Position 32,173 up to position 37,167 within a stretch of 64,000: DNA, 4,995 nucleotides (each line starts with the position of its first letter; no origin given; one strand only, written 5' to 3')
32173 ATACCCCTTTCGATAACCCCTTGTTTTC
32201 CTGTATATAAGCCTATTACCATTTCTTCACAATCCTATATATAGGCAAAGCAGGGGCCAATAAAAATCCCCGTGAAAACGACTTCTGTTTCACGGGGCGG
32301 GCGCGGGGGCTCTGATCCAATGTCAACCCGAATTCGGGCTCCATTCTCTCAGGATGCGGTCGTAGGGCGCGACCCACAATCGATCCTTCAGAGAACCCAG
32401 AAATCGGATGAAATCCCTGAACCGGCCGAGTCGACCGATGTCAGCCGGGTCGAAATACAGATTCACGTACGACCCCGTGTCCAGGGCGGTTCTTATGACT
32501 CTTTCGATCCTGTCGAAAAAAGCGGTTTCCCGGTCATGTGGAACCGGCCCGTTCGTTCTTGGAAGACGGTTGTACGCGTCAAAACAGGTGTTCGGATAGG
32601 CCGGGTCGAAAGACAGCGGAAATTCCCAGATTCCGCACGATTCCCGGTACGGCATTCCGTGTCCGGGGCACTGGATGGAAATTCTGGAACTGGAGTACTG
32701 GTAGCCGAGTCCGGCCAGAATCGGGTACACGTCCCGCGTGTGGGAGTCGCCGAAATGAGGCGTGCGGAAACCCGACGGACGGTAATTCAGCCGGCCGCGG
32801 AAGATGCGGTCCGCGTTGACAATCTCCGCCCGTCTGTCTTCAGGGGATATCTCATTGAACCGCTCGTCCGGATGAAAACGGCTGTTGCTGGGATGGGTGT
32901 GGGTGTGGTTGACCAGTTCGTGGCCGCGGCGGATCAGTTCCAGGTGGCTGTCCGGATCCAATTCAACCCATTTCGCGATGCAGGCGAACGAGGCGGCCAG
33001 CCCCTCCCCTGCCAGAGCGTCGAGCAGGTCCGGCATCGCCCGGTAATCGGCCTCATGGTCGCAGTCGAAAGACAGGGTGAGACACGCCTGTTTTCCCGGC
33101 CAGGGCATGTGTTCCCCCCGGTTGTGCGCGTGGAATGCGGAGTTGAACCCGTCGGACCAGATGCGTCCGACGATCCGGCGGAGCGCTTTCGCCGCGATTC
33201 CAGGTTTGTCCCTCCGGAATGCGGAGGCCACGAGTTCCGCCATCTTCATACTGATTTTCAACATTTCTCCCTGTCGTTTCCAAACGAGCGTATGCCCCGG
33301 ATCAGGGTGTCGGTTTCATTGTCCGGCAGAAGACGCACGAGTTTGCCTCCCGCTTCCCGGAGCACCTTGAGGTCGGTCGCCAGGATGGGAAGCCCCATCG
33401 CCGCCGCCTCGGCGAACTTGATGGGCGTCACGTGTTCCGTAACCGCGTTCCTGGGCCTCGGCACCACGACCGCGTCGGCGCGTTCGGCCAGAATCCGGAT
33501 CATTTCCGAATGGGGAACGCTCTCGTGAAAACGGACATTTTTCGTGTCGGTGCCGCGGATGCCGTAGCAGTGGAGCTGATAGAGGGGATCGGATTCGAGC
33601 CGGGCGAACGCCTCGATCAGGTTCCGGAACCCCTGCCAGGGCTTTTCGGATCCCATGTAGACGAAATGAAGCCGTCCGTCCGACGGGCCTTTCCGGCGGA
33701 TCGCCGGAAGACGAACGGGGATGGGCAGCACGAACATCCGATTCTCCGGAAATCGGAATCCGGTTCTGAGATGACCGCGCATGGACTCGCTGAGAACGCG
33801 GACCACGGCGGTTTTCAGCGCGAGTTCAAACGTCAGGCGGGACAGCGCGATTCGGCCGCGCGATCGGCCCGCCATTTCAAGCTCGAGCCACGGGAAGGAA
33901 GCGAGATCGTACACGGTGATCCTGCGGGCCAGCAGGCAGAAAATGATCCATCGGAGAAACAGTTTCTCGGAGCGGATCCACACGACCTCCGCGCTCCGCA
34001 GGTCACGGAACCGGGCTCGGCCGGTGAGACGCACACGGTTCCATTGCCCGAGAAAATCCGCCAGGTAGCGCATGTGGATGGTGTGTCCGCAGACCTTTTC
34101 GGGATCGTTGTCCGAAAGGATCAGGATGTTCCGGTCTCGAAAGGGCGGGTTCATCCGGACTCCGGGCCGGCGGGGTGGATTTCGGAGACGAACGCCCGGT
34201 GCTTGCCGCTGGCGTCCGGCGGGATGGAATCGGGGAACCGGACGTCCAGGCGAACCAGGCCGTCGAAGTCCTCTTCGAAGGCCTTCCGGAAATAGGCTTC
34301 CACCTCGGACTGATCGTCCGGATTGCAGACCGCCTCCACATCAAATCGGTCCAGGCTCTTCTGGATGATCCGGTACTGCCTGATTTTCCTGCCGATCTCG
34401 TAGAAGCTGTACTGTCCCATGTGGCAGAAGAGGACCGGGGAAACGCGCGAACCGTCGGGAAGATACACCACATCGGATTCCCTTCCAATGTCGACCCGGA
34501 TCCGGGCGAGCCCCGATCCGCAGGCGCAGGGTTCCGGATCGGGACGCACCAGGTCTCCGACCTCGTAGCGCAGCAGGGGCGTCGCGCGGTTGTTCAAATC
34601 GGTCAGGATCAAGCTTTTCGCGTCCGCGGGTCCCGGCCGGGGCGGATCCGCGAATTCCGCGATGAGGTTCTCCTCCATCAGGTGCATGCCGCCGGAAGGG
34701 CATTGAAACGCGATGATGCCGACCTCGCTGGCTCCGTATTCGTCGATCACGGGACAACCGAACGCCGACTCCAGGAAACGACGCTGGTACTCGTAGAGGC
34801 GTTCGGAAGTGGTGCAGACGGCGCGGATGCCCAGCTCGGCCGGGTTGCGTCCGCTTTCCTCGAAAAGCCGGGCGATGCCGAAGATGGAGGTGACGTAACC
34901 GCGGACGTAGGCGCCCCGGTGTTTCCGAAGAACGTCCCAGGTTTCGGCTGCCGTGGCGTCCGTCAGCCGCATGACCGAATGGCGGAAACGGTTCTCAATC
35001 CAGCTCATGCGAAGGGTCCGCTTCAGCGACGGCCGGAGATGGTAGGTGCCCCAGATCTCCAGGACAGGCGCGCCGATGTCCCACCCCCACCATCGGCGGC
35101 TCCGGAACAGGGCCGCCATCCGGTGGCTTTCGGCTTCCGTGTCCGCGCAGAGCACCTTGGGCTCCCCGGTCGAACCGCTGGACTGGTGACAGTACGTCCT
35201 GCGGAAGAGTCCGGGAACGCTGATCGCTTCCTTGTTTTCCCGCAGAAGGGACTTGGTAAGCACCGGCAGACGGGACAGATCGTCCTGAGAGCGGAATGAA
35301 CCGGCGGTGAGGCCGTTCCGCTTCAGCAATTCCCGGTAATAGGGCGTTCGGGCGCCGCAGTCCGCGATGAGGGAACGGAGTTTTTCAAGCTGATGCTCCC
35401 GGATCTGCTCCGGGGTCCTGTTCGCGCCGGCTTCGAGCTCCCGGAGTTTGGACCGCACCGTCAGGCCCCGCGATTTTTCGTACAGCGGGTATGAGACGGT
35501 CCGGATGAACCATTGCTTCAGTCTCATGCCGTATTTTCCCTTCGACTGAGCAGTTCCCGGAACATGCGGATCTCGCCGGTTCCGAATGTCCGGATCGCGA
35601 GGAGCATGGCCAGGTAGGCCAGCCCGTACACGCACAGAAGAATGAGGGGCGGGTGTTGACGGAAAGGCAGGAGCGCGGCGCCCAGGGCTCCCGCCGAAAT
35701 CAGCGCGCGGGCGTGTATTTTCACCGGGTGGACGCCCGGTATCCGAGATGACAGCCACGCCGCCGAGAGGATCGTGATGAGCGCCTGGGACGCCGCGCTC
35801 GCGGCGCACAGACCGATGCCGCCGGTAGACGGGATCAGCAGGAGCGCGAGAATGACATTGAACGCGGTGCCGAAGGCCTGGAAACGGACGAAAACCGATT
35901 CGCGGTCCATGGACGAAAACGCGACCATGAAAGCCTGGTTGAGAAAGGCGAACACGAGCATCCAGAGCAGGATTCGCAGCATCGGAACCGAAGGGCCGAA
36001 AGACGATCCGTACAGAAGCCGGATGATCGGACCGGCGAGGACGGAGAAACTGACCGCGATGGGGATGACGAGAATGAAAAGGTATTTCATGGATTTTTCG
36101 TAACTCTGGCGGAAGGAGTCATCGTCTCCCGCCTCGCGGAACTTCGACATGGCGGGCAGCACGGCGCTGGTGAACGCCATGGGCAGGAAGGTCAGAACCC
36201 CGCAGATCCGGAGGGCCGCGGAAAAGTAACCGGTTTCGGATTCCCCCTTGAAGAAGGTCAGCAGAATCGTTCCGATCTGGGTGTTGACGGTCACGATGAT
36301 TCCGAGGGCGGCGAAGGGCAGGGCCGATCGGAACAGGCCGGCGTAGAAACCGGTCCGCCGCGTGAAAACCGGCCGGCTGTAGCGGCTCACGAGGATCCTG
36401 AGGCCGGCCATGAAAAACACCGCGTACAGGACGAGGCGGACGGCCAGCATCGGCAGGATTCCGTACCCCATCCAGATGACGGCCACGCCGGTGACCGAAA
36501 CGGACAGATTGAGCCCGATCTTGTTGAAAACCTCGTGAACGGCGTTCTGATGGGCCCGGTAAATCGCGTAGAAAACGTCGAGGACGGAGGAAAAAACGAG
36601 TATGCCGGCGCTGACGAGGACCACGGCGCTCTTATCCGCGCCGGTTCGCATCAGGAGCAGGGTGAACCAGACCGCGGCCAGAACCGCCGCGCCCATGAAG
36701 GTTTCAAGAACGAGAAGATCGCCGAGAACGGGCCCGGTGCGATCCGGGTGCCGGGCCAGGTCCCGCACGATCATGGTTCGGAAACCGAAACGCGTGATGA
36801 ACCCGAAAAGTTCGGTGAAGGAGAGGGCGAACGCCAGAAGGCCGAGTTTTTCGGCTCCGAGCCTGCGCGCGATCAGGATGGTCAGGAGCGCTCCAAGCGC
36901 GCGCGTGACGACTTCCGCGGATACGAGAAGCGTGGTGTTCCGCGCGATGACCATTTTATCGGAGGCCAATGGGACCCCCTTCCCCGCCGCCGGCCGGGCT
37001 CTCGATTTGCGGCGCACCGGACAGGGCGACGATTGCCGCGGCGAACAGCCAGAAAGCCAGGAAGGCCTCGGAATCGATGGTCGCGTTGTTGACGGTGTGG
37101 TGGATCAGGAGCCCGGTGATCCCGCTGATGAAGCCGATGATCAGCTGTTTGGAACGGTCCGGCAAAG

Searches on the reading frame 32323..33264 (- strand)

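Call 24: search_protein_families(library=pfam, proteins=[window:32323-33264:-], max_evalue=0.00001)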
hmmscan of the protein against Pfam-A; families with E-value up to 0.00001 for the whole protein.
window:32323-33264:- (313 aa): 1 family
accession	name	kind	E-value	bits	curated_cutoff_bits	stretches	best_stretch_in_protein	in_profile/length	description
PF01522.26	Polysacc_deac_1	-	1.8e-13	51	23.1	1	59-190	6-123/124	Polysaccharide deacetylase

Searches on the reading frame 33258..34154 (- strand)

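Call 24: search_protein_families(library=pfam, proteins=[window:33258-34154:-], max_evalue=0.00001)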
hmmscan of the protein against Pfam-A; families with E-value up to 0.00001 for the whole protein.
window:33258-34154:- (298 aa): 2 families
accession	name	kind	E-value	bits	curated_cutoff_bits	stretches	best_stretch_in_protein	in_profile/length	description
PF00534.26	Glycos_transf_1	-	9.1e-11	42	26.4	1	154-297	7-161/172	Glycosyl transferases group 1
PF13692.12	Glyco_trans_1_4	-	4.3e-10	40.4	27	1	163-289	3-137/142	Glycosyl transferases group 1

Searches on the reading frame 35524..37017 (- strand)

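Call 24: search_protein_families(library=pfam, proteins=[window:35524-37017:-], max_evalue=0.00001)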
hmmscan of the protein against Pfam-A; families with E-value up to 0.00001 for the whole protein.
window:35524-37017:- (497 aa): 4 families
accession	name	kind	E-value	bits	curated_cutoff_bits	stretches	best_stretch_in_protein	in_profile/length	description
PF01943.22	Polysacc_synt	-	4.1e-25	89.2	28.2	1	25-293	2-273/274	Polysaccharide biosynthesis protein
PF13440.11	Polysacc_synt_3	-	9.6e-20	71.4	23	1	49-345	2-293/293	Polysaccharide biosynthesis protein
PF03023.19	MurJ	-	1.5e-09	37.4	27.4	1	171-425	147-402/451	Lipid II flippase MurJ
PF01554.23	MatE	-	9.3e-08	32.4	24.9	1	240-392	7-160/161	MatE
